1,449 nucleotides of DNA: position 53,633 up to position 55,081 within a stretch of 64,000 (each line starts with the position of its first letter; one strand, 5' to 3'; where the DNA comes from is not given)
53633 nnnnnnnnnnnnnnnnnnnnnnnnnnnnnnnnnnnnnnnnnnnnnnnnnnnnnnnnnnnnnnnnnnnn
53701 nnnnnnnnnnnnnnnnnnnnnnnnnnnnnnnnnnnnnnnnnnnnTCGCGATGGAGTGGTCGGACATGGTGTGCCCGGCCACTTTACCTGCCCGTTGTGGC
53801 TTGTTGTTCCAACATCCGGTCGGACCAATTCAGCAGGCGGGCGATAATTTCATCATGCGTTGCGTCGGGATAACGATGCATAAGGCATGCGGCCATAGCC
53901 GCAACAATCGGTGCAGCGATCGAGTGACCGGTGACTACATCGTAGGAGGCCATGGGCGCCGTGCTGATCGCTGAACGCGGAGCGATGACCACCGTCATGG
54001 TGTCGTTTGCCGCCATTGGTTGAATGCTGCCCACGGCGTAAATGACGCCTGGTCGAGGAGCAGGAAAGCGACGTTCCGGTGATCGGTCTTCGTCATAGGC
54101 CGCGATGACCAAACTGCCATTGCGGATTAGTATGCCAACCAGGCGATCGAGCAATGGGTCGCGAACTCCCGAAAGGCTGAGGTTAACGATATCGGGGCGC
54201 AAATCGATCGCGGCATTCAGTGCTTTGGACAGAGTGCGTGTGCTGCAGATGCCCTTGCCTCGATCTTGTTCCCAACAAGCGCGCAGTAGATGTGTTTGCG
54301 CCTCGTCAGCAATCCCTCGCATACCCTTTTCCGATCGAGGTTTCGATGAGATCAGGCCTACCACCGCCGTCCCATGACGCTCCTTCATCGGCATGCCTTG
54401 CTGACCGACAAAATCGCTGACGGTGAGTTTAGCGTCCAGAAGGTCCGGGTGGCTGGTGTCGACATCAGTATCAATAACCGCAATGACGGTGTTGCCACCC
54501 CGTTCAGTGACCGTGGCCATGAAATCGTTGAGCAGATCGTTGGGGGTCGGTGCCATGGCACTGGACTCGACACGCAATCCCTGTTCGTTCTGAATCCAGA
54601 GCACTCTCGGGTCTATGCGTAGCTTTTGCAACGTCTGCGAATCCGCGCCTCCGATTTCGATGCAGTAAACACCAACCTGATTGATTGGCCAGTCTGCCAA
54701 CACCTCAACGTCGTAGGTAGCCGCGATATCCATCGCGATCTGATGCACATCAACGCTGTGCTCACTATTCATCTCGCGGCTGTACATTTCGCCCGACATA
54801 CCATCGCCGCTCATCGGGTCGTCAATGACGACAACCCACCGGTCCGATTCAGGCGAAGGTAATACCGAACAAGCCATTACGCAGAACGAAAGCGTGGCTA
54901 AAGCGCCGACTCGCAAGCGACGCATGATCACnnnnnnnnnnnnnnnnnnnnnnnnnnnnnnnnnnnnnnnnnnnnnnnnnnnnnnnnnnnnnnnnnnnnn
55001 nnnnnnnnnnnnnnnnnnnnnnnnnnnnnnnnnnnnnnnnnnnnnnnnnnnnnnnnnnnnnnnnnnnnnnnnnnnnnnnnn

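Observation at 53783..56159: ECF sigma / anti-sigma with a subtilisin-propeptide-like periplasmic tail / lipoprotein S8 subtilase: a possible protease-gated sigma switch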

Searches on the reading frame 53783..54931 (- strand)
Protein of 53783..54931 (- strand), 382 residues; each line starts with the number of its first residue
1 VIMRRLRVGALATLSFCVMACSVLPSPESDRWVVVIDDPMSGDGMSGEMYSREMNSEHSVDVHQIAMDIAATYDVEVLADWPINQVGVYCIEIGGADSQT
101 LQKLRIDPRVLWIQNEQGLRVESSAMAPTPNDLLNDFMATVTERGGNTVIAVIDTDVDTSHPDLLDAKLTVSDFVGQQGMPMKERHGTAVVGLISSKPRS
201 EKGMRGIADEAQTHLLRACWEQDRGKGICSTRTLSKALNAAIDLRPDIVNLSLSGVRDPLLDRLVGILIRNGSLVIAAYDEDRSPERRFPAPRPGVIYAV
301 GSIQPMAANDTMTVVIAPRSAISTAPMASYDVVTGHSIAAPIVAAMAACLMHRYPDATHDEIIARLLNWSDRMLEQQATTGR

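Call 3: search_protein_families(library=pfam, proteins=[window:53783-54931:-], max_evalue=1)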
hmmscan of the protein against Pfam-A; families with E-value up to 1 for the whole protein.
window:53783-54931:- (382 aa): 3 families
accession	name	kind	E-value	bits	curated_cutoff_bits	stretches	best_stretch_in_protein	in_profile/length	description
PF00082.27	Peptidase_S8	-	9e-20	71.6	21.8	1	146-369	2-272/288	Subtilase family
PF24434.1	DUF7557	-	0.068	13.1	25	1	352-368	17-33/45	Family of unknown function (DUF7557)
PF16733.10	NRho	-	0.14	12.8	27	1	99-138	20-59/69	Rhomboid N-terminal domain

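Call 4: search_protein_families(library=ncbifam, proteins=[window:53783-54931:-], max_evalue=1)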
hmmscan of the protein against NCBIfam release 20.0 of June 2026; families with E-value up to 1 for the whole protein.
window:53783-54931:- (382 aa): 8 families
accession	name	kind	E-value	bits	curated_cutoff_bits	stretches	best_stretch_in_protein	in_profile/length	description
TIGR03921.1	T7SS_mycosin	equivalog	1.9e-29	102.9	278.75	1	142-371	9-264/353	type VII secretion-associated serine protease mycosin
NF049966.1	QH_SP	equivalog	5.5e-12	45.5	165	1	150-366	2-207/219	subtilisin-like serine protease QhpE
NF042956.1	IteS_antiphage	equivalog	2.6e-06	26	900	2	97-255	208-360/747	S8 family anti-phage peptidase IteS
TIGR03895.1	protease_PatA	subfamily_domain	0.00013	20.9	421.05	1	186-352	1-178/606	PatA/PatG family cyanobactin maturation protease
NF051851.1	AtpSerPepEprS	equivalog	0.0083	14.2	1700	1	319-368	286-335/988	autotransporter serine peptidase EprS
NF040553.1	SGO_0316_fam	subfamily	0.018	12.6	1400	1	187-257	361-433/1486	SGO_0316/SGO_0317 family LPXTG-anchored serine peptidase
NF003400.0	PRK04654.1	equivalog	0.032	14.1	211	1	286-351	137-202/214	sec-independent translocase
NF033595.1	denti_PrtP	equivalog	0.044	12.4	300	0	146-168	190-212/606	dentilisin complex serine proteinase subunit PrtP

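Call 8: find_homologous_proteins(query=window:53783-54925:-)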
Query window:53783-54925:- (380 aa): 32 proteins with E <= 0.001 among 8000 candidates.
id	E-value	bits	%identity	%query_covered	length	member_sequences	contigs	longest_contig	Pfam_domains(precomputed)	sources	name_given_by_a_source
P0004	6.2e-241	817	97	100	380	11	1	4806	PF00082.28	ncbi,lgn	ncbi:MAG: S8 family serine peptidase [Pseudomonadota bacterium]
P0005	1.1e-118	414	53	99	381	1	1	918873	PF00082.28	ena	-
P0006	1.8e-118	414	55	93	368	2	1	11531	PF00082.28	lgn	-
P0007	2.4e-86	308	41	97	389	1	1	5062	PF00082.28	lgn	-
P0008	2.5e-84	301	43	95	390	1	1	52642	PF00082.28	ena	-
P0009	1.3e-78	283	41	98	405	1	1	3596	PF00082.28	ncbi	-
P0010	1.9e-76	276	41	95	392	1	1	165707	PF00082.28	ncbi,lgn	-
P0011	5.1e-74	268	40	93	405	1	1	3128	PF00082.28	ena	-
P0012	1.3e-73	266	42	89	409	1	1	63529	PF00082.28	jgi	-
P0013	1.8e-71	259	40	97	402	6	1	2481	PF00082.28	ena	-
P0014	3.0e-69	252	39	94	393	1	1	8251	PF00082.28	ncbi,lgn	-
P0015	8.8e-58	214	37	95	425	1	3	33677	PF00082.28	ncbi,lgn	ncbi:MAG: S8 family serine peptidase [Gammaproteobacteria bacterium]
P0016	6.4e-36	142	32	89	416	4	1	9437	PF00082.28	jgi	jgi:subtilisin family serine protease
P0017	1.8e-30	124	34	81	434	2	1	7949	PF00082.28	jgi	jgi:subtilisin family serine protease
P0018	1.4e-29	121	34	81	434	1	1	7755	PF00082.28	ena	-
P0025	4.2e-29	120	33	81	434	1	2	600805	PF00082.28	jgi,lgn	jgi:subtilisin family serine protease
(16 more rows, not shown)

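Call 9: find_encoding_contigs(protein=P0005, flank=6000, max_places=2)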
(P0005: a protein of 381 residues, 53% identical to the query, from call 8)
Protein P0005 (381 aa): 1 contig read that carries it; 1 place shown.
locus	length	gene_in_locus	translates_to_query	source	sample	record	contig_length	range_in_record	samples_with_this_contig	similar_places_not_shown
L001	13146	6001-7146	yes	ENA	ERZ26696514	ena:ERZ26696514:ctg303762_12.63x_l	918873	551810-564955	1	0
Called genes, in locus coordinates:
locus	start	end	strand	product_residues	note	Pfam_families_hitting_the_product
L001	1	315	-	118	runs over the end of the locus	-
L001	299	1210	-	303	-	-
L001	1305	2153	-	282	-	-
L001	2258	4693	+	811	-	PF01935:DUF87 (weak), PF05872:HerA_C (faint)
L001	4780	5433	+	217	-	PF07638:Sigma70_ECF (weak), PF04542:Sigma70_r2, PF08281:Sigma70_r4_2, PF04545:Sigma70_r4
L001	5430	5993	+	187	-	-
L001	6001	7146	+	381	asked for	PF00082:Peptidase_S8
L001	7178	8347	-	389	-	PF07452:CHRD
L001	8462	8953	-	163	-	PF00583:Acetyltransf_1, PF13673:Acetyltransf_10, PF13508:Acetyltransf_7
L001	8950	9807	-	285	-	-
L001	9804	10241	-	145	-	PF00293:NUDIX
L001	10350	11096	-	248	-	PF04748:Polysacc_deac_2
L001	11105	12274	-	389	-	PF22694:CtpB_N-like (faint), PF13180:PDZ_2, PF17820:PDZ_6, PF03572:Peptidase_S41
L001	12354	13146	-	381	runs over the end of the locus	PF01551:Peptidase_M23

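Call 10: find_encoding_contigs(protein=P0010, flank=6000, max_places=2)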
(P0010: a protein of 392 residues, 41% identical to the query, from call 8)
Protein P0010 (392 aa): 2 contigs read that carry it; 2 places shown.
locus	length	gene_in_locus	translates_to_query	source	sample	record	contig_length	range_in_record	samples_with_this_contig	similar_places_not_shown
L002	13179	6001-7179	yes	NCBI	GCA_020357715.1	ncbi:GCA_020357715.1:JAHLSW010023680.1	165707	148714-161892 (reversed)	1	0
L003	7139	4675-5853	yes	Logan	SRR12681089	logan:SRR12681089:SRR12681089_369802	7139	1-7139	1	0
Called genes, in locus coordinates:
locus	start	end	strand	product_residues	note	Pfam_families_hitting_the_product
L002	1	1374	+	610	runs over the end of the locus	PF07696:7TMR-DISMED2, PF07695:7TMR-DISM_7TM, PF00990:GGDEF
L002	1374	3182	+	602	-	PF07696:7TMR-DISMED2, PF07695:7TMR-DISM_7TM, PF00990:GGDEF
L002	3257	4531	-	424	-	-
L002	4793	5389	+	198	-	PF04542:Sigma70_r2, PF07638:Sigma70_ECF (weak), PF04545:Sigma70_r4, PF08281:Sigma70_r4_2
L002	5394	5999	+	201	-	-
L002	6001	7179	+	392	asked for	PF00082:Peptidase_S8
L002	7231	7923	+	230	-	-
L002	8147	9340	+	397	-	PF07452:CHRD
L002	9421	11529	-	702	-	PF00990:GGDEF, PF00563:EAL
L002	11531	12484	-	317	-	PF13407:Peripla_BP_4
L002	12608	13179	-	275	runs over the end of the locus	PF01381:HTH_3 (weak), PF13560:HTH_31, PF17765:MLTR_LBD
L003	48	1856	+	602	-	PF07696:7TMR-DISMED2, PF07695:7TMR-DISM_7TM, PF00990:GGDEF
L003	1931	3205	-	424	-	-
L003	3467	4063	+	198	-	PF04542:Sigma70_r2, PF07638:Sigma70_ECF (weak), PF04545:Sigma70_r4, PF08281:Sigma70_r4_2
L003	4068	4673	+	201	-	-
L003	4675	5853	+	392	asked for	PF00082:Peptidase_S8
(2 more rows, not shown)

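Call 11: find_encoding_contigs(protein=P0008, flank=6000, max_places=2)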
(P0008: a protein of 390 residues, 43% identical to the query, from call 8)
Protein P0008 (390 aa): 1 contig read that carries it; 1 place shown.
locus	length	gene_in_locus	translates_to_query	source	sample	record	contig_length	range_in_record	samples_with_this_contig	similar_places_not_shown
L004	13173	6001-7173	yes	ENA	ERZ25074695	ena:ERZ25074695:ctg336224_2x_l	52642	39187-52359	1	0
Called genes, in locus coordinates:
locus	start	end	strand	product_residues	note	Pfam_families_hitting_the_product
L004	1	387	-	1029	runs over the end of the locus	PF28492:Beta_helix_4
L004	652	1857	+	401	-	PF07452:CHRD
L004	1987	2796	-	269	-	PF01757:Acyl_transf_3 (weak)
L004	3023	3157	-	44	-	-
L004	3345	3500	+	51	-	-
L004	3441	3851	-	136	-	PF12833:HTH_18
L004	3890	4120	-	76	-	-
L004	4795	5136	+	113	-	PF04542:Sigma70_r2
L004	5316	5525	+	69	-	-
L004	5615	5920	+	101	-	-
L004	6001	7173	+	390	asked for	PF00082:Peptidase_S8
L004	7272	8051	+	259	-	-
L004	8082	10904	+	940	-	PF01244:Peptidase_M19, PF00652:Ricin_B_lectin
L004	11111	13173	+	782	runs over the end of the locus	?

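Call 12: find_encoding_contigs(protein=P0015, flank=6000, max_places=2)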
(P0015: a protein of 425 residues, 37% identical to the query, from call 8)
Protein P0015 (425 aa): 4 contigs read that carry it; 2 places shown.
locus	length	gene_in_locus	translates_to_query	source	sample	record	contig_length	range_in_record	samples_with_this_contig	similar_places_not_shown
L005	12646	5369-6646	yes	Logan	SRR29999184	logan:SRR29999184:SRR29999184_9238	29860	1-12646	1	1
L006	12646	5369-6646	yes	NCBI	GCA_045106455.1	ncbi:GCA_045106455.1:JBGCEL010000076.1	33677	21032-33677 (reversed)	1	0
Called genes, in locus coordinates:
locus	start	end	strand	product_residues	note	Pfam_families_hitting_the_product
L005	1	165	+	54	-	?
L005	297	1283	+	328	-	-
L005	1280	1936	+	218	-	PF06206:CpeT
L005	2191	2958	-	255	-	-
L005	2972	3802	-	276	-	PF06468:Spond_N (faint)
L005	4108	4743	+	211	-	PF04542:Sigma70_r2, PF08281:Sigma70_r4_2, PF04545:Sigma70_r4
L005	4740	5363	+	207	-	-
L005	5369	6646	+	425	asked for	PF00082:Peptidase_S8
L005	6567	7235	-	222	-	PF09694:Gcw_chp (weak)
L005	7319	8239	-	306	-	PF00126:HTH_1, PF03466:LysR_substrate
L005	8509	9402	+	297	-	-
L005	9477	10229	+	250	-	PF12118:SprA-related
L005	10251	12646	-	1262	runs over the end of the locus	PF07494:Reg_prop (faint), PF08450:SGL (faint), PF23748:Beta-prop_LRRK2 (faint), PF07495:Y_Y_Y, PF00990:GGDEF, PF00563:EAL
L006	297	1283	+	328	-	-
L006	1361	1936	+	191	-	PF06206:CpeT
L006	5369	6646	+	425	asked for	PF00082:Peptidase_S8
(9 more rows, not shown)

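Call 13: find_encoding_contigs(protein=P0025, flank=6000, max_places=2)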
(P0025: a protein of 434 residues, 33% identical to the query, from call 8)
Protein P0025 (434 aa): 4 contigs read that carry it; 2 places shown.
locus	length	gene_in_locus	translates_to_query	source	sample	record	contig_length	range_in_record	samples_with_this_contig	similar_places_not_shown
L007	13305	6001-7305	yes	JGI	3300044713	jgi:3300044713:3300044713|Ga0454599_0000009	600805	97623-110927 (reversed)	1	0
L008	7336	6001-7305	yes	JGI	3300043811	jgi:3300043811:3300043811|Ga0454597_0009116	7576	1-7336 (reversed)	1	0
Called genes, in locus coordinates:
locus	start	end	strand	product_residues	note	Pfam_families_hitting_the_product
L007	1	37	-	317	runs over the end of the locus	-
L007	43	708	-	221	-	PF25084:LbH_EIF2B (faint), PF25087:GMPPB_C, PF21711:DCTN5 (weak), PF00132:Hexapep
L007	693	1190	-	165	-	PF05523:FdtA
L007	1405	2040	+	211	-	PF01292:Ni_hydr_CYTB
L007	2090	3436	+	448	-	-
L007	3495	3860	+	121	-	PF00034:Cytochrom_C, PF13442:Cytochrome_CBB3 (faint)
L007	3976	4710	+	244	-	-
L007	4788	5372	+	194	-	PF07638:Sigma70_ECF (faint), PF04542:Sigma70_r2, PF08281:Sigma70_r4_2, PF04545:Sigma70_r4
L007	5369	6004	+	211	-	-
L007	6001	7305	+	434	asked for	PF00082:Peptidase_S8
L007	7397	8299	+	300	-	PF02649:GCHY-1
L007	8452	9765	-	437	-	PF00704:Glyco_hydro_18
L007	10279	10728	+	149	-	-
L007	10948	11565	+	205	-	PF04403:PqiA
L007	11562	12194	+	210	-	PF04403:PqiA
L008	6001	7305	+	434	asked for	PF00082:Peptidase_S8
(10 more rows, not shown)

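Call 14: find_encoding_contigs(protein=P0012, flank=6000, max_places=2)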
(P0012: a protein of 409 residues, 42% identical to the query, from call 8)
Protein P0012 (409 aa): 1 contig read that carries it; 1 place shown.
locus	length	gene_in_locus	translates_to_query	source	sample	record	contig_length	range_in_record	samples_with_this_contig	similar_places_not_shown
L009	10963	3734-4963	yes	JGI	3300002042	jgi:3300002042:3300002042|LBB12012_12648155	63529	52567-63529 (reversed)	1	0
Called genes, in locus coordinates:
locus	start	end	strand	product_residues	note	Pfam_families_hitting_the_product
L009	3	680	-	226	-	?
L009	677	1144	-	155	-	PF07080:DUF1348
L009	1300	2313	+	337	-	PF01408:GFO_IDH_MocA (weak), PF02894:GFO_IDH_MocA_C, PF22725:GFO_IDH_MocA_C3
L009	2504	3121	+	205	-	PF07638:Sigma70_ECF, PF04542:Sigma70_r2, PF04545:Sigma70_r4, PF08281:Sigma70_r4_2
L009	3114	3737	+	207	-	-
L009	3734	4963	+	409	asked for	PF00082:Peptidase_S8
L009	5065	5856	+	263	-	-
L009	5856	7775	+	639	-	PF12228:DUF3604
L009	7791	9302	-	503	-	PF22691:Thiolase_C_1 (faint), PF18313:TLP1_add_C (faint)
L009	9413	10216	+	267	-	PF05116:S6PP (faint), PF08282:Hydrolase_3, PF12710:HAD (weak), PF00702:Hydrolase (weak)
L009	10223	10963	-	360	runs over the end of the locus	-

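Call 28: find_related_loci(query=A2, collection=genome_contigs, flank=5000)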
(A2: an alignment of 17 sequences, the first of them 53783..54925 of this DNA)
Query A2 (380 aa) in genome_contigs; peptide patterns used: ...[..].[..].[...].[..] (x = any residue, [..] = any of these).
599 stretches matched a pattern (row limit reached: there are more); 369 encode a relative of the query (tblastn E <= 1e-3); the best 80 are kept; 80 distinct loci.
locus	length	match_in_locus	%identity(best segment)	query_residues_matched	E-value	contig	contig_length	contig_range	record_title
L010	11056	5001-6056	38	31-375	3e-68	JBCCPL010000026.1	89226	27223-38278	MAG: Pseudomonadota bacterium isolate P01_D01_bin.127 k141_1442527_length_89226_cov_15.3364, whole genome shotgun sequen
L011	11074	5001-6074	35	31-373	3e-45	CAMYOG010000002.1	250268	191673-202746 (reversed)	MAG: Thermoanaerobaculia bacterium isolate ES_Acidobacteriota_04 genome assembly, contig: scaffold_11, whole genome shot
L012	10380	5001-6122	34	1-351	3e-43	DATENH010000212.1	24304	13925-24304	MAG TPA_asm: Steroidobacteraceae bacterium isolate SMAG_U8964 k141_1195473, whole genome shotgun sequence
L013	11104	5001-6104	30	21-365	6e-43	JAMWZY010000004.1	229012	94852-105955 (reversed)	MAG: Nitrosomonas sp. isolate JAMMSM_AOB_5 opera_contig_15, whole genome shotgun sequence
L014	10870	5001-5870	35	71-353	7e-41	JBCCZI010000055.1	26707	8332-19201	MAG: Pseudomonadota bacterium isolate P01_F01_bin.31 k141_3696092_length_26707_cov_28.7941, whole genome shotgun sequenc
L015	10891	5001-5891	36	62-355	2e-40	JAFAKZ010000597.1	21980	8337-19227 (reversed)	MAG: Burkholderiales bacterium isolate CP_BE_RX_24 BE_RX_k147_7712877, whole genome shotgun sequence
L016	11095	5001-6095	32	37-368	4e-40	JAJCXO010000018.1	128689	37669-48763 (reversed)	MAG: Acidobacteriota bacterium isolate OFTM223 OFTM223_17, whole genome shotgun sequence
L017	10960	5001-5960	34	60-370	6e-39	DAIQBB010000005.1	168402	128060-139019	MAG TPA_asm: Steroidobacteraceae bacterium isolate CTOTU25982 NODE_8_length_168402_cov_13.752363, whole genome shotgun s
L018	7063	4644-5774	30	14-371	4e-39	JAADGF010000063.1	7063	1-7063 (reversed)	MAG: Gammaproteobacteria bacterium isolate M_MetaBat.104 contig-127_30411, whole genome shotgun sequence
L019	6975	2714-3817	33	19-370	3e-39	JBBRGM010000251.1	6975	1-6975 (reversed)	MAG: Burkholderiales bacterium isolate Co_metawrap_2624 Cmw_2624_k141_808334_length_6975_cov_8.9953, whole genome shotgu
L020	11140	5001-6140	29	23-378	5e-38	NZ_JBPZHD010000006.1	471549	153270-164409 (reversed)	Ideonella sp. YS5 contig6, whole genome shotgun sequence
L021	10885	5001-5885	35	62-348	1e-38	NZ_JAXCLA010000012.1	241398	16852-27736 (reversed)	Roseateles agri strain R3-3 contig12, whole genome shotgun sequence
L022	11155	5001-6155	32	1-360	2e-38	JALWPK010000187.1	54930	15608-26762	MAG: Gammaproteobacteria bacterium isolate M2_maxbin2_scaf2bin.326 M2_NODE_381_length_54930_cov_13.350911, whole genome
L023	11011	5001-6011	35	28-351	3e-38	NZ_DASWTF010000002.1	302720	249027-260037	MAG: Steroidobacter sp. isolate SMAG_U3568 k141_15691, whole genome shotgun sequence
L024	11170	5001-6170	31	23-376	2e-38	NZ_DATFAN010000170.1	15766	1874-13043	MAG: Ideonella sp. isolate SMAG_U8502 k141_641179, whole genome shotgun sequence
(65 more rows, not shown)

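Call 50: predict_structure(alignment_id=A2)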
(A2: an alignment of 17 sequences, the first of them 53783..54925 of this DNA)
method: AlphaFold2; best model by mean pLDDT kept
length: 380 residues; sequences in the alignment: 17
mean_pLDDT: 84.6   pTM: 0.84
mean pLDDT of the five models: 84.6, 83.1, 81.8, 81.8, 81.4
residues with pLDDT >= 90: 210; 70-90: 99; 50-70: 57; < 50: 14
segments of 3 or more residues with pLDDT < 50: 20-25
pLDDT, mean of each block of 10 residues (from residue 1): 73 63 60 80 50 62 94 94 90 94 96 86 60 89 97 92 93 90 90 87 92 95 88 97 97 93 97 93 92 91 64 80 55 85 98 96 92 73
secondary structure, 60 per line:
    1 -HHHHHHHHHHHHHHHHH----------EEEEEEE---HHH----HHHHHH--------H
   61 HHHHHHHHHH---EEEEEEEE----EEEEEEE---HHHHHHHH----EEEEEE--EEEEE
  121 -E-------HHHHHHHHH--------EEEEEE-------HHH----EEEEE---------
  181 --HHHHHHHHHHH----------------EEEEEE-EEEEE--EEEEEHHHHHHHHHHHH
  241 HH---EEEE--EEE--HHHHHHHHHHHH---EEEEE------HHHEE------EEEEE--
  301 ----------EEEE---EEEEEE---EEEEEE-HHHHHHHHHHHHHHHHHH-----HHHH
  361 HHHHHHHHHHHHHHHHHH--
elements in order: H2-18 E29-35 H46-51 H60-70 E74-81 E86-92 H96-103 E108-113 E116-120 H130-138 E147-152 E167-171 H183-193 E210-215 E217-221 E224-228 H229-242 E246-249 E252-254 H257-268 E272-276 E294-298 E311-314 E318-323 E327-332 H334-351 H357-378

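Call 56: fold_search(model_id=the predicted structure, library=pdb)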
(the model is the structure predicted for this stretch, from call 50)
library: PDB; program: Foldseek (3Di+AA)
matches with E <= 10: 1069; with E <= 0.001: 308
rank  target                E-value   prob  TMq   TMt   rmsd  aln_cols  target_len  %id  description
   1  3whi_A                4.1e-20  1.00  0.66  0.70   5.0       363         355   20  Crystal structure of unautoprocessed form of IS1-inserted Pro-subtilisin E (released 2013-12-25)
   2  3whi_B                2.0e-19  1.00  0.66  0.70   4.8       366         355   20  Crystal structure of unautoprocessed form of IS1-inserted Pro-subtilisin E (released 2013-12-25)
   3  7xr8_C                1.3e-16  1.00  0.52  0.68   5.4       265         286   28  Structure of the S8 family protease A4095 (released 2023-05-17)
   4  2zwo_C                6.3e-16  1.00  0.60  0.59   5.4       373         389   18  Crystal structure of Ca2 site mutant of Pro-S324A (released 2009-06-23)
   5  7xr8_D                9.1e-16  1.00  0.52  0.67   4.8       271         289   27  Structure of the S8 family protease A4095 (released 2023-05-17)
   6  2zwp_B                1.8e-15  1.00  0.59  0.59   5.6       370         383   19  Crystal structure of Ca3 site mutant of Pro-S324A (released 2009-06-23)
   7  4jp8                  2.2e-15  1.00  0.57  0.55   5.8       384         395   17  Crystal structure of Pro-F17H/S324A (released 2014-01-29)
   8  8pol_B                2.4e-15  1.00  0.63  0.51   9.9       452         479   17  Crystal structure of Plasmodium falciparum Sub1 protease (released 2024-03-06)
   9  5vlp_A                3.7e-15  1.00  0.58  0.40   5.8       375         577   19  PCSK9 complex with LDLR antagonist peptide and Fab7G7 (released 2017-08-16)
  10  4tr2_B                3.9e-15  1.00  0.63  0.52   7.6       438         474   16  Crystal structure of PvSUB1 (released 2014-09-17)
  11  2z2z                  4.4e-15  1.00  0.59  0.58   5.6       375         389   19  Crystal structure of unautoprocessed form of Tk-subtilisin soaked by 10mM CaCl2 (released 2007-12-04)
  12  4tr2_A                4.7e-15  1.00  0.63  0.52   7.5       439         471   17  Crystal structure of PvSUB1 (released 2014-09-17)
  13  8pol_A                5.2e-15  1.00  0.63  0.52   8.1       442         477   17  Crystal structure of Plasmodium falciparum Sub1 protease (released 2024-03-06)
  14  7xr8_B                5.6e-15  1.00  0.51  0.67   5.6       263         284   28  Structure of the S8 family protease A4095 (released 2023-05-17)
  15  3afg_B                5.6e-15  1.00  0.63  0.49   4.8       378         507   19  Crystal structure of ProN-Tk-SP from Thermococcus kodakaraensis (released 2010-08-04)
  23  2zwo_B                1.1e-14  1.00  0.61  0.59   5.5       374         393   18  Crystal structure of Ca2 site mutant of Pro-S324A (released 2009-06-23)
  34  2zwo_A                2.5e-14  1.00  0.58  0.56   6.0       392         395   18  Crystal structure of Ca2 site mutant of Pro-S324A (released 2009-06-23)
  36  2e1p                  2.9e-14  1.00  0.60  0.58   5.7       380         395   18  Crystal structure of pro-Tk-subtilisin (released 2007-01-16)
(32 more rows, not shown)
